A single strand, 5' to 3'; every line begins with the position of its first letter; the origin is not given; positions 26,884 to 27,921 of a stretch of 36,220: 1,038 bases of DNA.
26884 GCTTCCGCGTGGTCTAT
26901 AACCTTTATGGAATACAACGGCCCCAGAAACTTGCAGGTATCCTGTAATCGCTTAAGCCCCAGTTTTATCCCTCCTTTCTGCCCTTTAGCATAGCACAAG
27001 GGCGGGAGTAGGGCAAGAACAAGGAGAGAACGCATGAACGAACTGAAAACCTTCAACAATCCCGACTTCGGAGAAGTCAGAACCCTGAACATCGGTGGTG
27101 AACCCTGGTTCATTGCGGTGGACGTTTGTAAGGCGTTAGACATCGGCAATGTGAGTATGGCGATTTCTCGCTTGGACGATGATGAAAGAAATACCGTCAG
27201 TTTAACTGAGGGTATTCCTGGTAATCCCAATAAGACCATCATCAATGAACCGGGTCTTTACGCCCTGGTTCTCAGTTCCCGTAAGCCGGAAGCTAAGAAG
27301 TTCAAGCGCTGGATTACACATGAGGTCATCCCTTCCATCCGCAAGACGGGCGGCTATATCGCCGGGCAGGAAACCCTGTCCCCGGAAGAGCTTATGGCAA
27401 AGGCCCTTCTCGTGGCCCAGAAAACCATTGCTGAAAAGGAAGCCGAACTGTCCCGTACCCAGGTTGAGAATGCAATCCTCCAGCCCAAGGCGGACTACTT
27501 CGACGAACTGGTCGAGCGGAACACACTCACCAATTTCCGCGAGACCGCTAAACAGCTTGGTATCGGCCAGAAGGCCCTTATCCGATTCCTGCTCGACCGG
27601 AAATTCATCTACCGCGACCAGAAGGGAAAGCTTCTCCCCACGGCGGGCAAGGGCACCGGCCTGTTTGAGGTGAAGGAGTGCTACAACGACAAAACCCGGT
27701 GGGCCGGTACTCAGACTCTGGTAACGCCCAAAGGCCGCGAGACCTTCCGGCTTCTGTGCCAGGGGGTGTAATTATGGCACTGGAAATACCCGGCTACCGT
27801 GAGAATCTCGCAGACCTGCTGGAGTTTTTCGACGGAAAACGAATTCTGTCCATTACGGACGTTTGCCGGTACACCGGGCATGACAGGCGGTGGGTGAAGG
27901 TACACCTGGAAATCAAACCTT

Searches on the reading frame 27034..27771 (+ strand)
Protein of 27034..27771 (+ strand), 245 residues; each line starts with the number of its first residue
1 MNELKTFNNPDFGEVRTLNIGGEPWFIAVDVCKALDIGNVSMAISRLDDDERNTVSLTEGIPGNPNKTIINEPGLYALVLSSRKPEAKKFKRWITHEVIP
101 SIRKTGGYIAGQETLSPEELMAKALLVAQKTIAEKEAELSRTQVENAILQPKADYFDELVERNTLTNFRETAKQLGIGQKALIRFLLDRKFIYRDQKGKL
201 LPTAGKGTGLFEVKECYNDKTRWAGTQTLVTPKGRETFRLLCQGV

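Call 98: search_protein_families(library=pfam, max_evalue=0.001, proteins=[window:27034-27771:+])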
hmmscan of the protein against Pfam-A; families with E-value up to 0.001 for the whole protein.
window:27034-27771:+ (245 aa): 2 families
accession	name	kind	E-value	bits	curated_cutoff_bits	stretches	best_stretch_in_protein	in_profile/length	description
PF02498.22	Bro-N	-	3.9e-24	85.5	25.6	1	14-100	1-96/96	BRO family, N-terminal domain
PF03374.19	ANT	-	4e-23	82.3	25.3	1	145-241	3-104/108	Phage antirepressor protein KilAC domain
